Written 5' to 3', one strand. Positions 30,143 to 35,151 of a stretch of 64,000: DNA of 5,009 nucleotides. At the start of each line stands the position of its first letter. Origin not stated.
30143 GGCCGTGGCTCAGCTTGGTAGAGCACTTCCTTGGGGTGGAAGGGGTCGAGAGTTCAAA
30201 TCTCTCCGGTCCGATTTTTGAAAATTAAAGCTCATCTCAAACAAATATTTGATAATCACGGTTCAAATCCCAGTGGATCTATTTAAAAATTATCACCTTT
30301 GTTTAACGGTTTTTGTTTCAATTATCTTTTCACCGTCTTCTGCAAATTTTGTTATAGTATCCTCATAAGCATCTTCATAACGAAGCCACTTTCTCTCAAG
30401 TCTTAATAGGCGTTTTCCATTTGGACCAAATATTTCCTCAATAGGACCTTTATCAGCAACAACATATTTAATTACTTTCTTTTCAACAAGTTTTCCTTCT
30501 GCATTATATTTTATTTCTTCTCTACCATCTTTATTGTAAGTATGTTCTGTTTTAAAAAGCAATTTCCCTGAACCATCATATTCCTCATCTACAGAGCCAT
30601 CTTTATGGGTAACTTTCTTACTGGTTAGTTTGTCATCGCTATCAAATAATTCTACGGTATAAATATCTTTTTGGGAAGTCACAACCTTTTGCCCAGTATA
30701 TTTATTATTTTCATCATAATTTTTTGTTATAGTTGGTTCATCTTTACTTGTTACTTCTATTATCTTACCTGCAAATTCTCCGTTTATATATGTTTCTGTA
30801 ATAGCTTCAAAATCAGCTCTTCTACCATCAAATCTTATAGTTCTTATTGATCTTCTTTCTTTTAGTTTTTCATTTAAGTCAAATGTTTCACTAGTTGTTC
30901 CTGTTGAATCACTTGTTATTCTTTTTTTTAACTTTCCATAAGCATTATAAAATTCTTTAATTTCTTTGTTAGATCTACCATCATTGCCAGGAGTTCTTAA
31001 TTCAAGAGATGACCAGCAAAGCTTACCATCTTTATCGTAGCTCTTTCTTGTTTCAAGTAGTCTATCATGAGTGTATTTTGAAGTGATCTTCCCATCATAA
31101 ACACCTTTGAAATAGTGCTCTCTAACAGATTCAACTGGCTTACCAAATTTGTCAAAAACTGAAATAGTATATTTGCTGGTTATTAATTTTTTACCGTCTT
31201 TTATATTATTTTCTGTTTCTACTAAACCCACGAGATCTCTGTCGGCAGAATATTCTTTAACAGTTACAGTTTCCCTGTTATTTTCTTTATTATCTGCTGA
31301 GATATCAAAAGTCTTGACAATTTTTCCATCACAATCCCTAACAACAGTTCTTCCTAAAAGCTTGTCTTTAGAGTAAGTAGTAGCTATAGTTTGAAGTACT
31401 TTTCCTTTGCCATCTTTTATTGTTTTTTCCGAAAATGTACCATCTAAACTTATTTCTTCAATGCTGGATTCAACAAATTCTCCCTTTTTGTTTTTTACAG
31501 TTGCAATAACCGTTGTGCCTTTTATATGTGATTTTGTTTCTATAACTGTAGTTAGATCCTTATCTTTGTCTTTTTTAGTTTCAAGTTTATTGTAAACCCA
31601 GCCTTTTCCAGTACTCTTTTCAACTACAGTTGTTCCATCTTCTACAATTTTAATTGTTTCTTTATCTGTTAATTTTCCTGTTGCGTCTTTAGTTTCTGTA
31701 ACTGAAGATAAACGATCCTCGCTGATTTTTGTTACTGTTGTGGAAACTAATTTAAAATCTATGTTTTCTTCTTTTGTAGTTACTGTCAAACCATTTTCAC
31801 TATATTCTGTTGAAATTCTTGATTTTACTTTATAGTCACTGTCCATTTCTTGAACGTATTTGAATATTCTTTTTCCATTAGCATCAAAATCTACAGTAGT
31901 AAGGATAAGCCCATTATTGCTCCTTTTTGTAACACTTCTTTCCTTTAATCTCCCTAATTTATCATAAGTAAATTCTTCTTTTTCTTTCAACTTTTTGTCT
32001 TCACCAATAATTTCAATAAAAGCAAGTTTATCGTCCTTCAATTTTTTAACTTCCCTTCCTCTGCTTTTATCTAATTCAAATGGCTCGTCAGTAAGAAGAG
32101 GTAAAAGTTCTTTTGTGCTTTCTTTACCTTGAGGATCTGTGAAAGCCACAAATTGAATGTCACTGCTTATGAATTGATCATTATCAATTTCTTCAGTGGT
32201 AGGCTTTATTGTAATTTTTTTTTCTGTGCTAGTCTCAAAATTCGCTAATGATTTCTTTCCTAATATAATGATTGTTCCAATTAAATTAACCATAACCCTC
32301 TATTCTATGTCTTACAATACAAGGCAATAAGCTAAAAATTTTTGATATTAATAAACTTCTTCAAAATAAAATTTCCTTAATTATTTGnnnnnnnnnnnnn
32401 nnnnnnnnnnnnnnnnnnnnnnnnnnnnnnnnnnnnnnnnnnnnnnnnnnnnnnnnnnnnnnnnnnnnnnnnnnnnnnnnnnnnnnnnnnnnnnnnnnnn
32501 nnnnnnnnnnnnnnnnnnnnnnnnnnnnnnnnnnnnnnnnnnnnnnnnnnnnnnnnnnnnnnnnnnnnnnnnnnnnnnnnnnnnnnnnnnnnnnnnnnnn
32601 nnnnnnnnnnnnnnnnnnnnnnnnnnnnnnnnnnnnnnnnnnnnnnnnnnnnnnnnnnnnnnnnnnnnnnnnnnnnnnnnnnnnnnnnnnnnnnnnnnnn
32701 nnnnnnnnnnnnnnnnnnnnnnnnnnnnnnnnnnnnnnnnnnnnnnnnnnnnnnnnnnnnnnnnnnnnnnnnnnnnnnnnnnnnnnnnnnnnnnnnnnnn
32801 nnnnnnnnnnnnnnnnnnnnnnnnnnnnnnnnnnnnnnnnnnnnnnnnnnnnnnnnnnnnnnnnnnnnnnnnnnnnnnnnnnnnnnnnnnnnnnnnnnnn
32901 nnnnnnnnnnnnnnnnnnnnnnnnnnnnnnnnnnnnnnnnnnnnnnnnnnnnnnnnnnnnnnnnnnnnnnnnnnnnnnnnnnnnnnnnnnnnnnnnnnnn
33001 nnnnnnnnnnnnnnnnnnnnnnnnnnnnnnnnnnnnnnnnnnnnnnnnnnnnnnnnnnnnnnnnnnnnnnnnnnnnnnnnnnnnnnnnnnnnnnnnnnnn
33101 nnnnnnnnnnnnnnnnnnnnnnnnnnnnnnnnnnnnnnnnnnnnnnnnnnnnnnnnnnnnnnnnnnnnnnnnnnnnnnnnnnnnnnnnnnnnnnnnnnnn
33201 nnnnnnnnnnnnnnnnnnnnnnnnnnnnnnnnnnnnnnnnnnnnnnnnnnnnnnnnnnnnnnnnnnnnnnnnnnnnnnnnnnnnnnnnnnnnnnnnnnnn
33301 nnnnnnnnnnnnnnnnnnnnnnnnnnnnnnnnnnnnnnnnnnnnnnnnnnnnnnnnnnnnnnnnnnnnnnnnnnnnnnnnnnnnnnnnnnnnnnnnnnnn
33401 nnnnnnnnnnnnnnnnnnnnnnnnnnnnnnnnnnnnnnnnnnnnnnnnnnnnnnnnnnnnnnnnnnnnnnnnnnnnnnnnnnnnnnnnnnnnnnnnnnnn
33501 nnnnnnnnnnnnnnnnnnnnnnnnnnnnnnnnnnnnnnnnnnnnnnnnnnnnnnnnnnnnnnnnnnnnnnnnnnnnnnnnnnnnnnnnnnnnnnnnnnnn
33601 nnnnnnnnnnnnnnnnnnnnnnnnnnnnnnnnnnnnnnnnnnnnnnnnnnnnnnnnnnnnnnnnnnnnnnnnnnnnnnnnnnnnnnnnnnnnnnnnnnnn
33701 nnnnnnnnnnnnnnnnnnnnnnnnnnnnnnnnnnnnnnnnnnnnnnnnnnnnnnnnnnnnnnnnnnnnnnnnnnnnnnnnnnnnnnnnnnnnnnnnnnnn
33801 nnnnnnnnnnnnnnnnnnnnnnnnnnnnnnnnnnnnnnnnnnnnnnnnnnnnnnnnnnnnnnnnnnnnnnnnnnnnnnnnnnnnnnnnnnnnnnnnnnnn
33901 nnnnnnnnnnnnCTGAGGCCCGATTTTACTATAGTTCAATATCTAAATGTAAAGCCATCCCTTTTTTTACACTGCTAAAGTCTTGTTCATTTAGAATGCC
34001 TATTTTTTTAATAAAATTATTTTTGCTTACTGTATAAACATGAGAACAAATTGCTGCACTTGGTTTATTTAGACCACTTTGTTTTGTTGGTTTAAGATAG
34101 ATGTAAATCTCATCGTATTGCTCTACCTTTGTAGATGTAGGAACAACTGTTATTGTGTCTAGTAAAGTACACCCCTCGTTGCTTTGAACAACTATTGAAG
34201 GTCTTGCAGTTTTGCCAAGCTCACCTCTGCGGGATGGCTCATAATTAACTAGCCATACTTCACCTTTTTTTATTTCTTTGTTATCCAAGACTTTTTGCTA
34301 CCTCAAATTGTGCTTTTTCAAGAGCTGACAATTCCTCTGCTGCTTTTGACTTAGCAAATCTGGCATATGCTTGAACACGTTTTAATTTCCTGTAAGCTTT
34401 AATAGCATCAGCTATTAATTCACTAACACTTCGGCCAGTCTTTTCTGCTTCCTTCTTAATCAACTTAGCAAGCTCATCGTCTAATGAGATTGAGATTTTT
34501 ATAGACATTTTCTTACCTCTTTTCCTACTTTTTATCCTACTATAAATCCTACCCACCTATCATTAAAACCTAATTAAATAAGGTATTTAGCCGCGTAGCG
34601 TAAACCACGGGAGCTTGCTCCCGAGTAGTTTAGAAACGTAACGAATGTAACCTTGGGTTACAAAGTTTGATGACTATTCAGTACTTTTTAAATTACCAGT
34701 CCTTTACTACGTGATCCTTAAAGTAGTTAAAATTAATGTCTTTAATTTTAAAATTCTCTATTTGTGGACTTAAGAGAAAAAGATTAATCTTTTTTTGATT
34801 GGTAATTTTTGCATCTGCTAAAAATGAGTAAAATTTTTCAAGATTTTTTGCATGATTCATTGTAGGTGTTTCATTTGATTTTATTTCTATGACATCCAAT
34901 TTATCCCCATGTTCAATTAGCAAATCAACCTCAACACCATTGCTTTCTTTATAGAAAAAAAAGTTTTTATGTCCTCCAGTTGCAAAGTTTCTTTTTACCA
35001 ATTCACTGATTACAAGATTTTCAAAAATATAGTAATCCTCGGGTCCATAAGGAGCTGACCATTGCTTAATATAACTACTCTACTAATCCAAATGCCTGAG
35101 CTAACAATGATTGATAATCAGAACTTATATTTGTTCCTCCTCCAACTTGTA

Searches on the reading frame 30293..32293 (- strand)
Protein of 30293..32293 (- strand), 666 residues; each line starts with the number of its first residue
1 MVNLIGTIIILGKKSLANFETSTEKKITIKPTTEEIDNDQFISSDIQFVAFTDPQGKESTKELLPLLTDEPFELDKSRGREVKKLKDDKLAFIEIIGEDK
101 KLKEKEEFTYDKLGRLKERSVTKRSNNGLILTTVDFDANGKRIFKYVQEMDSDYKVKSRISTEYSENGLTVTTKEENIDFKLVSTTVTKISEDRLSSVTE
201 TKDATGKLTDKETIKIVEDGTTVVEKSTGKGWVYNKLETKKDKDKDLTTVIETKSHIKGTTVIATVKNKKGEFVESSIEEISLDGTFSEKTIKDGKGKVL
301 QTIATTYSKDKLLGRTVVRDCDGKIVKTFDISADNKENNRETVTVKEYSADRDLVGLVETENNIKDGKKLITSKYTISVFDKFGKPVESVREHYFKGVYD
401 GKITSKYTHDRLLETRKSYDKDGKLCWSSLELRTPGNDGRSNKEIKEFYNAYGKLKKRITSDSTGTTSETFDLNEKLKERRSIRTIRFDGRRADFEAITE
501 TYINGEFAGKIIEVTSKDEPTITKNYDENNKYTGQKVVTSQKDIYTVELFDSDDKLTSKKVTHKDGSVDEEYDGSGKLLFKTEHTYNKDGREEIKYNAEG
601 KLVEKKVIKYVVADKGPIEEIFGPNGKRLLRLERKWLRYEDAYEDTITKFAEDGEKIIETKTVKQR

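Call 30: search_protein_families(library=pfam, proteins=[window:30293-32293:-], max_evalue=1)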
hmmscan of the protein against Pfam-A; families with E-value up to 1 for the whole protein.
window:30293-32293:- (666 aa): 3 families
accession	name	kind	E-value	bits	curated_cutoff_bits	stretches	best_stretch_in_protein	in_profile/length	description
PF14186.12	Aida_C2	-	0.025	14.6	25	1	358-392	18-51/146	Axin interactor dorsalisation-associated protein, C-terminal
PF05593.20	RHS_repeat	-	0.03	15.2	22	0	108-118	20-30/38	RHS Repeat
PF17218.8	CBX7_C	-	0.3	11.3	22.2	1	339-351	21-33/33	CBX family C-terminal motif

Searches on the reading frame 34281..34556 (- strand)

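Call 30: search_protein_families(library=pfam, proteins=[window:34281-34556:-], max_evalue=1)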
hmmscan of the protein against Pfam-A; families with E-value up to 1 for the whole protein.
window:34281-34556:- (91 aa): 11 families
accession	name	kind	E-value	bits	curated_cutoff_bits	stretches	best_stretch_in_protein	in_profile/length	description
PF01402.27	RHH_1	-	9.4e-10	38.6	20.5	1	21-56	2-37/39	Ribbon-helix-helix protein, copG family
PF19891.5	DUF6364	-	0.0001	23.1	27.3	1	17-69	1-39/70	Family of unknown function (DUF6364)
PF07878.17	RHH_5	-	0.00013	22.1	26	1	21-53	4-36/43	CopG-like RHH_1 or ribbon-helix-helix domain, RHH_5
PF19807.5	DUF6290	-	0.0021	18.7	27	1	17-52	1-35/72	Family of unknown function (DUF6290)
PF21983.2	NikA-like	-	0.0031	18.1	27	1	16-53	2-39/72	Mobilization protein NikA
PF07704.17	PSK_trans_fac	-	0.022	16.1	28.3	1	26-80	7-56/82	Rv0623-like transcription factor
PF03869.20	Arc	-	0.023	15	20.4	1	28-62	14-49/50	Arc-like DNA binding domain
PF12651.13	RHH_3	-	0.031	14.7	21.6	1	20-55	4-39/44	Ribbon-helix-helix domain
PF05509.17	TraY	-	0.067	13.7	21.3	1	21-43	1-23/49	TraY domain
PF23221.1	HEAT_MROH2B_1st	-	0.19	11.7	27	1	18-86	64-130/257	MROH2B-like, HEAT repeats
PF16505.10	Emaravirus_P4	-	0.3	10.5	25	1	15-89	244-319/349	P4 movement protein of Emaravirus, and the 30K superfamily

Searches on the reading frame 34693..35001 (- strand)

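Call 30: search_protein_families(library=pfam, proteins=[window:34693-35001:-], max_evalue=1)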
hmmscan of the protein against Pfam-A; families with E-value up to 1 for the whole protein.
window:34693-35001:- (102 aa): 1 family
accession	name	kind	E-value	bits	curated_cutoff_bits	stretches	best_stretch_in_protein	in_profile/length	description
PF13635.12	DUF4143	-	4.3e-06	27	28.1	1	5-43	122-160/160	Domain of unknown function (DUF4143)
